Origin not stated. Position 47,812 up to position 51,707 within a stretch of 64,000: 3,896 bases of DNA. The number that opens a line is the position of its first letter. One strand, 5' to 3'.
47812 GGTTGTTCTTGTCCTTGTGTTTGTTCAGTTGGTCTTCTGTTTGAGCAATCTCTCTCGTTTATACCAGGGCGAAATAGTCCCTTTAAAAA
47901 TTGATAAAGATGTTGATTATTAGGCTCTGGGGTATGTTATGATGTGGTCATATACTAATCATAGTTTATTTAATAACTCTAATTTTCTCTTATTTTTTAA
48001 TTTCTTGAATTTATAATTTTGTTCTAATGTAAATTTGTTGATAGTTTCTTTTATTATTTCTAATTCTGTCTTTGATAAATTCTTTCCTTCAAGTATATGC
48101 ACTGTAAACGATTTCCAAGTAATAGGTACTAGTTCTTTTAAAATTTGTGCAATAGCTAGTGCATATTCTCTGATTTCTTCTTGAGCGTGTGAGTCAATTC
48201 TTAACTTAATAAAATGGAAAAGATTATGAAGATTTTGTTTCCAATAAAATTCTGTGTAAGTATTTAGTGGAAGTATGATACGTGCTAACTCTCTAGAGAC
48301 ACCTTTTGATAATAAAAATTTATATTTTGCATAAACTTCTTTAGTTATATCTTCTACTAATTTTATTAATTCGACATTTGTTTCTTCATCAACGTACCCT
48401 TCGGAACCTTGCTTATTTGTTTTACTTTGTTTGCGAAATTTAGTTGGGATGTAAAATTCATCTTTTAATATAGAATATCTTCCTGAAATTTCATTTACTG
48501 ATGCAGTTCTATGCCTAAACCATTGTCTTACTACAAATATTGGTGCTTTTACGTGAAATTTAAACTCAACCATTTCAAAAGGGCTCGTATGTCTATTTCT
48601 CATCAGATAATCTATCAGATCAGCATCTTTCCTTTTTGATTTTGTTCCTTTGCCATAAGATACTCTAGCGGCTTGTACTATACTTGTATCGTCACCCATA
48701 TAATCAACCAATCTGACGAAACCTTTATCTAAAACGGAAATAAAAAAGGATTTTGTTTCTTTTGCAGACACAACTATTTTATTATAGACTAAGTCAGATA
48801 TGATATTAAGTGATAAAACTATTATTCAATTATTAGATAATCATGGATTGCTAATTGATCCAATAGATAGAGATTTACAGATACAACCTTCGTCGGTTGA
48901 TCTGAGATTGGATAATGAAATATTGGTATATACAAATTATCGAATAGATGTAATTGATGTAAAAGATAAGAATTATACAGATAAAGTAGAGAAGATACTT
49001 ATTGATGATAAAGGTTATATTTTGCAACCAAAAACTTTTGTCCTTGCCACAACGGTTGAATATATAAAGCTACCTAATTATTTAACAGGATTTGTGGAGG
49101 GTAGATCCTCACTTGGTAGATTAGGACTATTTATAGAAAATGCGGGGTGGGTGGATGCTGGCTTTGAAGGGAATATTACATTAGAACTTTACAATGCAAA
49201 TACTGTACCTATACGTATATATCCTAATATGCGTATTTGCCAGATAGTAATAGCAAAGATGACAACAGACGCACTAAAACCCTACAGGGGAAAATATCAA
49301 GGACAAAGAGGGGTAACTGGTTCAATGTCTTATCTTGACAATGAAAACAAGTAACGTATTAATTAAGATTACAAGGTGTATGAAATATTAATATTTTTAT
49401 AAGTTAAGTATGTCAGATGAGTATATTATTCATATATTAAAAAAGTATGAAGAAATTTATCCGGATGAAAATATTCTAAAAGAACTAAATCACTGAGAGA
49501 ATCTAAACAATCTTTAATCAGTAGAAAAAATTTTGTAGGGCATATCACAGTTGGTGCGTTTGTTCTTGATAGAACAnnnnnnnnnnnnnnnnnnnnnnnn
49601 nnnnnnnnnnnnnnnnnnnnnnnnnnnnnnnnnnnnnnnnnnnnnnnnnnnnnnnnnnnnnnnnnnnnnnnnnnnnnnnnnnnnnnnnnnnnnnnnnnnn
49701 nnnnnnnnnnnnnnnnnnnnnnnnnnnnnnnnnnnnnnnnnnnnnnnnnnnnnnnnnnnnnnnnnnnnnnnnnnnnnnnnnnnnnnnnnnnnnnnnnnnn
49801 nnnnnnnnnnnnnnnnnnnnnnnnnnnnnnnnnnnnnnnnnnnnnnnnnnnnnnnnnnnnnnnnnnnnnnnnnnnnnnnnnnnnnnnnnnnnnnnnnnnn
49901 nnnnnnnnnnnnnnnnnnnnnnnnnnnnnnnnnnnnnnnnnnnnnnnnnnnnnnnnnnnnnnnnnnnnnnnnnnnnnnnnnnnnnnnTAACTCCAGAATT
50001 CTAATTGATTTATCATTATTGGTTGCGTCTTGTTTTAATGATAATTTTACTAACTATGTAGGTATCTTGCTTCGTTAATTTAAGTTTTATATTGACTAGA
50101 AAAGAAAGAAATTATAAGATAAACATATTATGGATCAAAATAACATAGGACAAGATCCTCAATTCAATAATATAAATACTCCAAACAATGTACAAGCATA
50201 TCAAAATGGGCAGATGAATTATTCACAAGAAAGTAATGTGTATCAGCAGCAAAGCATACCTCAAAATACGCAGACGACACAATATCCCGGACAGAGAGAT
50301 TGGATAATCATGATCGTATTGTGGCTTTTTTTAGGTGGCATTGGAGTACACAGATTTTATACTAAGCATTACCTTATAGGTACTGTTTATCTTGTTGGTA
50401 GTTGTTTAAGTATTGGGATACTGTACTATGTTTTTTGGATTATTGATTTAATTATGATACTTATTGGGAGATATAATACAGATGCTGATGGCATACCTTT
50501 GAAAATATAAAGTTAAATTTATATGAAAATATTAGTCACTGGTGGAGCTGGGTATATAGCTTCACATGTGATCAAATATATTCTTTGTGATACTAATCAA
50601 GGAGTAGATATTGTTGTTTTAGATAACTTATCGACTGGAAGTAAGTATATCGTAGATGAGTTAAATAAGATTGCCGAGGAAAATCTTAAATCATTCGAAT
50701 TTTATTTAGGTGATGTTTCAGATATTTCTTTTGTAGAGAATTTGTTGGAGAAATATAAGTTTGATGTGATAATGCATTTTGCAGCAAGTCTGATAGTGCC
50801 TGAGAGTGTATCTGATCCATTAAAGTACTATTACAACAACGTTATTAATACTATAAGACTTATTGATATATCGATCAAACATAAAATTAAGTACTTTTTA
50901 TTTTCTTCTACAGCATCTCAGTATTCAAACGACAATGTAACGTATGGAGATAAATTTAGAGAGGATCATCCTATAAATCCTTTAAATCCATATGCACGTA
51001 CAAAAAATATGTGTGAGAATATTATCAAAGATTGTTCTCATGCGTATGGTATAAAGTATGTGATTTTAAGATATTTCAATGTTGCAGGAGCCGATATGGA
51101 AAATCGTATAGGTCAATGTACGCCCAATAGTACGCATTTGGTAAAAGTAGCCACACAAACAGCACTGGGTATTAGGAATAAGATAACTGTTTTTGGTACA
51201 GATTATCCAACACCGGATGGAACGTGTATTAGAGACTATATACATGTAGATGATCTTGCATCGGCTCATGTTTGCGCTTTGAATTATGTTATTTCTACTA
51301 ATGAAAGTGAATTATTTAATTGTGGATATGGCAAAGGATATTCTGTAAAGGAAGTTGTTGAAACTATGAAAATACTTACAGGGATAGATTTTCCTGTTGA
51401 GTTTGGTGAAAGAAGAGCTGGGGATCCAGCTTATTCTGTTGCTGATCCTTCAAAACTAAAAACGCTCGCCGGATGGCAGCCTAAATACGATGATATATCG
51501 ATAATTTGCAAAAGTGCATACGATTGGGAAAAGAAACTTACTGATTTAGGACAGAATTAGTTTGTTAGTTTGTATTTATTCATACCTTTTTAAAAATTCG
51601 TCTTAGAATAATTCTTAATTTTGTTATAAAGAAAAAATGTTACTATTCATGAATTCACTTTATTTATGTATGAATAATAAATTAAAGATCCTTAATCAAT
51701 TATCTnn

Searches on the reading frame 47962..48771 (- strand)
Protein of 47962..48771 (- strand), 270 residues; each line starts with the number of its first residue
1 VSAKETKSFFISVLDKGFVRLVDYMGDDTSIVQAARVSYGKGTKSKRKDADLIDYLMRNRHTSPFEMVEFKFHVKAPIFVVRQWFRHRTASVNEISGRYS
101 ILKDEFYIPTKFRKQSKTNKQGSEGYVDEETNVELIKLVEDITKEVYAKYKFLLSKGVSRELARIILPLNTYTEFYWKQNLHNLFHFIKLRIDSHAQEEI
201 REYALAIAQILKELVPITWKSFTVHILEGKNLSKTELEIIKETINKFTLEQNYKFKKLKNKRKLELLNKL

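Call 17: search_protein_families(library=ncbifam, max_evalue=0.01, proteins=[window:47962-48771:-])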
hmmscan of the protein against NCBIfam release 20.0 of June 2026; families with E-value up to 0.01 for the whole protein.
window:47962-48771:- (270 aa): 1 family
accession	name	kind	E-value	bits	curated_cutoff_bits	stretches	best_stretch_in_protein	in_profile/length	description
TIGR02170.1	thyX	equivalog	1.2e-65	221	87.9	1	18-222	1-211/211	FAD-dependent thymidylate synthase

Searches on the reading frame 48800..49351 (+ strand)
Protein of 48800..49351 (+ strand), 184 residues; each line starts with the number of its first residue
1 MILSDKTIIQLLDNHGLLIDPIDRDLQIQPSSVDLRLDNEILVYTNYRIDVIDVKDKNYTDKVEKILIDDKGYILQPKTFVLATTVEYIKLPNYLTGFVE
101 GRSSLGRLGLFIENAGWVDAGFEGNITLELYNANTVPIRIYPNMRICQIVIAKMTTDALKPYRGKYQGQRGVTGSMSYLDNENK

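Call 17: search_protein_families(library=ncbifam, max_evalue=0.01, proteins=[window:48800-49351:+])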
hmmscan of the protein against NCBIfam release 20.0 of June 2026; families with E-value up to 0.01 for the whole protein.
window:48800-49351:+ (184 aa): 5 families
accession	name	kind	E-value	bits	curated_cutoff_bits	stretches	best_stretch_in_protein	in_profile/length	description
TIGR02274.1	dCTP_deam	equivalog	6.7e-62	208.4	92.8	1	2-175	1-178/180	dCTP deaminase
NF002598.0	PRK02253.1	equivalog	2.8e-20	72.5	130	1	4-170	4-165/167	deoxyuridine 5'-triphosphate nucleotidohydrolase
NF001862.0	PRK00601.1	equivalog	7e-13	48.5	103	1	70-174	37-143/150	dUTP diphosphatase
TIGR00576.1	dut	superfamily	4e-11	42.8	102.55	1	73-163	33-126/143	dUTP diphosphatase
NF005734.0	PRK07559.1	equivalog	7.4e-11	41.4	283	1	2-155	11-171/368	2'-deoxycytidine 5'-triphosphate deaminase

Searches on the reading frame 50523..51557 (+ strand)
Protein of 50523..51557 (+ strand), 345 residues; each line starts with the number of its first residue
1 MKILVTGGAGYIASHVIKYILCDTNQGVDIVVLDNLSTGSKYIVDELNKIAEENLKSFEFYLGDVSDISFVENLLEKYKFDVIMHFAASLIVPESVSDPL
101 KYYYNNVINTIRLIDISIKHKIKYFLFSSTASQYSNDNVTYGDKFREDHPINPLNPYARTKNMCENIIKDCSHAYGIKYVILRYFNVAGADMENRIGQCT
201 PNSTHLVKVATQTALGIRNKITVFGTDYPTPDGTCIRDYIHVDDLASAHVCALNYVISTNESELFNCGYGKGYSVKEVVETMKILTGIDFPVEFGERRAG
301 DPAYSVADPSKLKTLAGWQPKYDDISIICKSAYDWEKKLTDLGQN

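Call 17: search_protein_families(library=ncbifam, max_evalue=0.01, proteins=[window:50523-51557:+])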
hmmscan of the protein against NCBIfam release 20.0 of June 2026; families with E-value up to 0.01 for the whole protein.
window:50523-51557:+ (345 aa): 25 families
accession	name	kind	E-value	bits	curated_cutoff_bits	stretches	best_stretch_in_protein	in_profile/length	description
TIGR01179.1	galE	equivalog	2e-125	418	262.3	1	2-340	1-329/332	UDP-glucose 4-epimerase GalE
NF007956.0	PRK10675.1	subfamily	1.5e-65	221.6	394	1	1-335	1-328/338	UDP-glucose 4-epimerase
TIGR01181.1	dTDP_gluc_dehyt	equivalog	2.2e-39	135.4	365.1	1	2-335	1-310/321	dTDP-glucose 4,6-dehydratase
TIGR02197.1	heptose_epim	equivalog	1.4e-30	106.5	274.6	1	3-285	1-259/316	ADP-glyceromanno-heptose 6-epimerase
TIGR04180.1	EDH_00030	hypoth_equivalog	4.7e-26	91.5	475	1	3-323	1-297/297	NAD-dependent 4,6-dehydratase LegB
NF011728.1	PRK15181.1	equivalog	1.6e-18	66.8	760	1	3-332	18-333/348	Vi polysaccharide biosynthesis UDP-N-acetylglucosaminuronic acid C-4 epimerase TviC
NF007582.0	PRK10217.1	equivalog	3.2e-18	66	698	1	2-283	3-267/355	dTDP-glucose 4,6-dehydratase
TIGR02622.1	CDP_4_6_dhtase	equivalog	1.2e-17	64.2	278.45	1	2-323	6-318/352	CDP-glucose 4,6-dehydratase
NF007490.0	PRK10084.1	subfamily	3.5e-17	62.4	649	1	1-283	1-274/361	dTDP-glucose 4,6-dehydratase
NF008360.0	PRK11150.1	equivalog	5.7e-16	58.6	452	1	3-313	2-284/310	ADP-glyceromanno-heptose 6-epimerase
TIGR01746.1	Thioester-redct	subfamily_domain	3.1e-12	46.4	213.35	1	2-295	1-290/371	thioester reductase domain-containing protein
NF047922.1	GDPFucSynFcl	equivalog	7.8e-12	45.3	500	1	64-323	38-289/308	GDP-L-fucose synthase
NF008872.0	PRK11908.1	equivalog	1e-10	41.2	294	1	1-283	2-268/349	bifunctional UDP-4-keto-pentose/UDP-xylose synthase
TIGR03466.1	HpnA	hypoth_equivalog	2.7e-10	39.7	367.65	1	1-182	1-165/327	hopanoid-associated sugar epimerase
NF043036.1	ErythonDh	equivalog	5.7e-10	38.9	325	1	1-173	1-165/321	D-erythronate dehydrogenase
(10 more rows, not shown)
